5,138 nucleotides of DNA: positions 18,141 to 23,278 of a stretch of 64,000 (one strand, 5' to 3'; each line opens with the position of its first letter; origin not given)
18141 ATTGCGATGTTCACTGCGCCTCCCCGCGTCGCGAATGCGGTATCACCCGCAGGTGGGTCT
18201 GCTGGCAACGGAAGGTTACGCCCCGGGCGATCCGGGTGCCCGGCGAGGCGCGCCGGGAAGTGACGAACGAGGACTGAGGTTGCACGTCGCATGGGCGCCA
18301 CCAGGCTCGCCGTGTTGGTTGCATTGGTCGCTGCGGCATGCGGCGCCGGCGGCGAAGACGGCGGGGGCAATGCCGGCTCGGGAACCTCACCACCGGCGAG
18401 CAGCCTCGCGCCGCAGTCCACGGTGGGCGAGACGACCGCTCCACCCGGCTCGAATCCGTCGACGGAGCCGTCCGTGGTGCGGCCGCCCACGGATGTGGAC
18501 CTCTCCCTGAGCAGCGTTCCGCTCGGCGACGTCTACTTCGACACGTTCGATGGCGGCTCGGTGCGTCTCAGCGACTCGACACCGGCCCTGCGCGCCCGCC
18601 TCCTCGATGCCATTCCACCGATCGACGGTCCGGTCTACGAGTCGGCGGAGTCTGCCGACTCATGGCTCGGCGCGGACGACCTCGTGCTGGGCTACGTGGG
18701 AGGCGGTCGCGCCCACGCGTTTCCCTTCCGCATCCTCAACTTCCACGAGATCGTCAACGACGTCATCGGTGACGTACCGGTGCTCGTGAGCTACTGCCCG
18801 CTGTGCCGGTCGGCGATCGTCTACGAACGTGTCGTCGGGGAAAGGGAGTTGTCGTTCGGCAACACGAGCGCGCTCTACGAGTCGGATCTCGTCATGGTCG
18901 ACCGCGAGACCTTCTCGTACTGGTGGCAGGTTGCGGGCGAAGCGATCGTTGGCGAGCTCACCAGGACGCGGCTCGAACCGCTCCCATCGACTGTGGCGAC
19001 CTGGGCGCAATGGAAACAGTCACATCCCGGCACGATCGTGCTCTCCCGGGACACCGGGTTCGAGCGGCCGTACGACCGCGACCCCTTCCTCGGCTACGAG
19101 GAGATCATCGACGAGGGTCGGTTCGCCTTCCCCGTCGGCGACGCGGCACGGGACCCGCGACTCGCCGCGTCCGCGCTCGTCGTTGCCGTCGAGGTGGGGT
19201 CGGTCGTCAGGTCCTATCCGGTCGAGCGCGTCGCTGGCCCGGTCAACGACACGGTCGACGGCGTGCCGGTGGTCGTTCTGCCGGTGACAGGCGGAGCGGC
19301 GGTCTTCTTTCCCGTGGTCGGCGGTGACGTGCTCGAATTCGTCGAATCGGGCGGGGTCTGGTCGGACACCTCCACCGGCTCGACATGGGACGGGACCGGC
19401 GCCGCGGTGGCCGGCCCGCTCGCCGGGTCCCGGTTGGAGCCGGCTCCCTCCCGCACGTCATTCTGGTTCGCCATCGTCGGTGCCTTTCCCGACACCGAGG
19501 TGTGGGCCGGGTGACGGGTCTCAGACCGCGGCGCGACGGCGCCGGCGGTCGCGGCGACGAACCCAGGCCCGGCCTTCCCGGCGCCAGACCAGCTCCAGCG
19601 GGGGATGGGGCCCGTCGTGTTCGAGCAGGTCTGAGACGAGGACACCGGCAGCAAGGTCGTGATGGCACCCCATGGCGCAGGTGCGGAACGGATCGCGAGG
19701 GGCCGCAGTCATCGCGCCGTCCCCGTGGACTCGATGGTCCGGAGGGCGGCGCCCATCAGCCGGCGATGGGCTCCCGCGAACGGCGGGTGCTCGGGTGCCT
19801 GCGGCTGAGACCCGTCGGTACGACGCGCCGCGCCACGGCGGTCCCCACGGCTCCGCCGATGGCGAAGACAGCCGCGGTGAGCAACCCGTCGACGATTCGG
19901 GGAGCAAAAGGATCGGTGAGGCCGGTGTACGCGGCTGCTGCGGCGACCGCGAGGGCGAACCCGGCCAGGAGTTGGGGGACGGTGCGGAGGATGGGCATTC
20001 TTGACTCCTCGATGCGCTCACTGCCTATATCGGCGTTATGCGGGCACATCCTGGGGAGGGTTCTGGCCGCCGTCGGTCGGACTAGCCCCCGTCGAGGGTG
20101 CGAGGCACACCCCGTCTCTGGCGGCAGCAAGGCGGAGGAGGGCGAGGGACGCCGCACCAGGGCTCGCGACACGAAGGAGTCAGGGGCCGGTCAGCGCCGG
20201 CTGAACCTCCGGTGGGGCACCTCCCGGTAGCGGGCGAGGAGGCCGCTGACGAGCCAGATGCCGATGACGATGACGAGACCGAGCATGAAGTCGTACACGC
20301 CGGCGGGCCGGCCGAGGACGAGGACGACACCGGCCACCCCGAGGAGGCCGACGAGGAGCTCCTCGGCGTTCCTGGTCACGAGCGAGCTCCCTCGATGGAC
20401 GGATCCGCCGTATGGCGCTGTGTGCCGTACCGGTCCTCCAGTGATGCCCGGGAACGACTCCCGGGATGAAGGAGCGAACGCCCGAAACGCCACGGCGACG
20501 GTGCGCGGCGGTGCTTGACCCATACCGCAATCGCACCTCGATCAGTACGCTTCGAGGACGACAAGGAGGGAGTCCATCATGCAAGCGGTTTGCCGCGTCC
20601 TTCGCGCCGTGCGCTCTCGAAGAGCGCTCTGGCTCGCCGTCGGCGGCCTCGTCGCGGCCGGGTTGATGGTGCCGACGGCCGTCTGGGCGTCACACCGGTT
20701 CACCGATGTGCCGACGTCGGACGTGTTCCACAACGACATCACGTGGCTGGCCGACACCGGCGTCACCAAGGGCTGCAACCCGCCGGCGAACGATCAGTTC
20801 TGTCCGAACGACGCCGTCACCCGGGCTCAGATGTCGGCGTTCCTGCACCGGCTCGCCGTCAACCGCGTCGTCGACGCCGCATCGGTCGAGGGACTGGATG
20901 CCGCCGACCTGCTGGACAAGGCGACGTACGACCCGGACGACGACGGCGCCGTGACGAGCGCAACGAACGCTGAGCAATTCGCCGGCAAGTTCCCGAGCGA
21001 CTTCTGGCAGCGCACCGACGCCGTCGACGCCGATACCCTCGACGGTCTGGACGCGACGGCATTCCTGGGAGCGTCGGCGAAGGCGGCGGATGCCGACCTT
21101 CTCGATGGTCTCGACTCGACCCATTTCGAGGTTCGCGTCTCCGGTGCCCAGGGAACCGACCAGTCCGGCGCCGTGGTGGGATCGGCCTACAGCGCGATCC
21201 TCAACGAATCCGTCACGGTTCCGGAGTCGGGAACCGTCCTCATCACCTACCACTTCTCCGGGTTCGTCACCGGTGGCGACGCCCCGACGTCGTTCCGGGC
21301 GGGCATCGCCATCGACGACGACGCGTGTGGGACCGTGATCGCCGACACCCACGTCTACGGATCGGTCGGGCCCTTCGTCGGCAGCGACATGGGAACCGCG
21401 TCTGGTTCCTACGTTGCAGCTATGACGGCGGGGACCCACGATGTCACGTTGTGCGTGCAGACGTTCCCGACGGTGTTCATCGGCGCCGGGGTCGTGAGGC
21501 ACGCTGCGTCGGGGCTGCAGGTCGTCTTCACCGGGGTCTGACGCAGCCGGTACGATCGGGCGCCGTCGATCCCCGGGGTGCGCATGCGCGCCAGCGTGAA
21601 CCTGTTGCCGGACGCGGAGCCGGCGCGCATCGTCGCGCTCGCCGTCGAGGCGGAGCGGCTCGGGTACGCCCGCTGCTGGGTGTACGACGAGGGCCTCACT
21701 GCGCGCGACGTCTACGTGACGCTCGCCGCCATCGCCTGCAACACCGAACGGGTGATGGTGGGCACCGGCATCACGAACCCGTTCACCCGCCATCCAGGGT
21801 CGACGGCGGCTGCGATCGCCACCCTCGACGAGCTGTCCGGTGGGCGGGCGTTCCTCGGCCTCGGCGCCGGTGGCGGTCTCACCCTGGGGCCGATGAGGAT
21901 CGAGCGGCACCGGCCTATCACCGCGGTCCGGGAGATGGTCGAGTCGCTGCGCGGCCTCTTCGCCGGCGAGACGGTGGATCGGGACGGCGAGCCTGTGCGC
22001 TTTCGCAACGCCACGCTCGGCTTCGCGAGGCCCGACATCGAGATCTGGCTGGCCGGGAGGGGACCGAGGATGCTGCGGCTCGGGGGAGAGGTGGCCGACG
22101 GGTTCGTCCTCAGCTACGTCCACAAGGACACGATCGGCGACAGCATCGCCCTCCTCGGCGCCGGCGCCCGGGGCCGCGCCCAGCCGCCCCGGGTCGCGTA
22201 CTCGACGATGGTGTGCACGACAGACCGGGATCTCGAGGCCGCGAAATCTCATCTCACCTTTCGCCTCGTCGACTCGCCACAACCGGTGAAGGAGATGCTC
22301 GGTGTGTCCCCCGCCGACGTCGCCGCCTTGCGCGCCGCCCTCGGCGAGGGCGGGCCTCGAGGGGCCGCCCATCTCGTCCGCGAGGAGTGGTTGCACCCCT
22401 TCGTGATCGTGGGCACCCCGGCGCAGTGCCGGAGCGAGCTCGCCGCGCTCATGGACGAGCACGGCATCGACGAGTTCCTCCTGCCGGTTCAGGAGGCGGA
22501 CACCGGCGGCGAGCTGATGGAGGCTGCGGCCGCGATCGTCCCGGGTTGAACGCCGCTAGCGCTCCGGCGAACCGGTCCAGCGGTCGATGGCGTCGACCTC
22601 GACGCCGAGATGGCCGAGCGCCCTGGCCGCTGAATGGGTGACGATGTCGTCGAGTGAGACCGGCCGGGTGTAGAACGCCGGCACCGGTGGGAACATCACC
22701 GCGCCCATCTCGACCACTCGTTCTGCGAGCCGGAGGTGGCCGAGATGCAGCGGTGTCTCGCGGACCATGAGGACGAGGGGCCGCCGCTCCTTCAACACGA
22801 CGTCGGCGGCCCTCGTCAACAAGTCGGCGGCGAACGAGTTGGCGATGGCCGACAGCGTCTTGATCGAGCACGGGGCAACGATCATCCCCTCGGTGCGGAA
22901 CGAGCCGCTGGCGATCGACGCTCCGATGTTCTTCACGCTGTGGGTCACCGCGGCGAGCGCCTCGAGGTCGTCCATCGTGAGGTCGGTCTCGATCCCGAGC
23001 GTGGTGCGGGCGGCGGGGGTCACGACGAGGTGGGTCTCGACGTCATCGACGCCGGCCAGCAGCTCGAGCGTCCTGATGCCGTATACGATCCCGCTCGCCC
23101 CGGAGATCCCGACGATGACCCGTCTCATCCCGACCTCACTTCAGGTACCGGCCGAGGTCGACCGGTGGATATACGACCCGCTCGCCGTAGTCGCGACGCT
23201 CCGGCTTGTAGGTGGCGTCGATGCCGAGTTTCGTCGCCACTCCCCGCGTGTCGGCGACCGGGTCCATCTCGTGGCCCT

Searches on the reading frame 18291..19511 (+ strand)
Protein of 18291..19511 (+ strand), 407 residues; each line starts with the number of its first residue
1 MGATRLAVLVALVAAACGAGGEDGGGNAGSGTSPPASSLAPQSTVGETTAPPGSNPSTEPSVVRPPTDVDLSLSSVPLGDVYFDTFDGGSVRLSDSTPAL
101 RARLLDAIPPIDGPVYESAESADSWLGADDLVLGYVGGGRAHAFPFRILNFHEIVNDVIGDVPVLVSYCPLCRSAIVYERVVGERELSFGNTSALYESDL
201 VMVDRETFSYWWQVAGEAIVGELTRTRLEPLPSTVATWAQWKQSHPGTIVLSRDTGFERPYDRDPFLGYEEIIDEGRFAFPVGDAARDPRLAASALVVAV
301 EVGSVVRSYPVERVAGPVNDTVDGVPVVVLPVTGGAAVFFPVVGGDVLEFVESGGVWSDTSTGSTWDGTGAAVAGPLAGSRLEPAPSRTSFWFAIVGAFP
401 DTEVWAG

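Call 65: search_protein_families(library=pfam, proteins=[window:18291-19511:+], max_evalue=0.0001)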
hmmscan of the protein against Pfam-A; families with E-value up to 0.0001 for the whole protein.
window:18291-19511:+ (407 aa): 1 family
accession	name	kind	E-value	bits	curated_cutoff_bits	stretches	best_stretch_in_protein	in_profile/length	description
PF11376.13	DUF3179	-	3.5e-79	266.7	27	1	106-402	2-292/292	Protein of unknown function (DUF3179)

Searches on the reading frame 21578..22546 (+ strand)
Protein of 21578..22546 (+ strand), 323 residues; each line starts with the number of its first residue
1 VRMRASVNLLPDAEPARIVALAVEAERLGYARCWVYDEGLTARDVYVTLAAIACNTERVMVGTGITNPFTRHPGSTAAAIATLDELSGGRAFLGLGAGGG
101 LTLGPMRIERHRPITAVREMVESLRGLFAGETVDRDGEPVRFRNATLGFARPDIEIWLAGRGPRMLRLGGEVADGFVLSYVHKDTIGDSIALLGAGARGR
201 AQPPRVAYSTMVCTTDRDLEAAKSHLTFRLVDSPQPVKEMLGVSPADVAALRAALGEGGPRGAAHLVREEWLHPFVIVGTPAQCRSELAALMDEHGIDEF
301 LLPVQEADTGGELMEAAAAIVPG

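Call 18: search_protein_families(library=pfam, proteins=[window:21578-22546:+], max_evalue=0.001)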
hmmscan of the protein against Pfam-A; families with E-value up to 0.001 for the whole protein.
window:21578-22546:+ (323 aa): 1 family
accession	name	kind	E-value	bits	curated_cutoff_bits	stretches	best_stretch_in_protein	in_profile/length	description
PF00296.26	Bac_luciferase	-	2e-53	182.3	27.9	1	13-298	19-313/314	Luciferase-like monooxygenase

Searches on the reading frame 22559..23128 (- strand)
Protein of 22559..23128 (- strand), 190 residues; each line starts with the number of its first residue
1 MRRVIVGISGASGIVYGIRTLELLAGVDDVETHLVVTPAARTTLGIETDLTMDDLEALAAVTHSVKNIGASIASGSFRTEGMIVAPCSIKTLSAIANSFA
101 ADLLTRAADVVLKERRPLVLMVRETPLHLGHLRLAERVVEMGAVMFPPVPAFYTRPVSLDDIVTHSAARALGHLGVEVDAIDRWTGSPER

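Call 18: search_protein_families(library=pfam, proteins=[window:22559-23128:-], max_evalue=0.001)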
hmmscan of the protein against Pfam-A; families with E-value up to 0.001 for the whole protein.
window:22559-23128:- (190 aa): 1 family
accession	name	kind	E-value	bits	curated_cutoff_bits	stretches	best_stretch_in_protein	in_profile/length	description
PF02441.25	Flavoprotein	-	6.1e-40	136.9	22.7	1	3-165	2-145/162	Flavoprotein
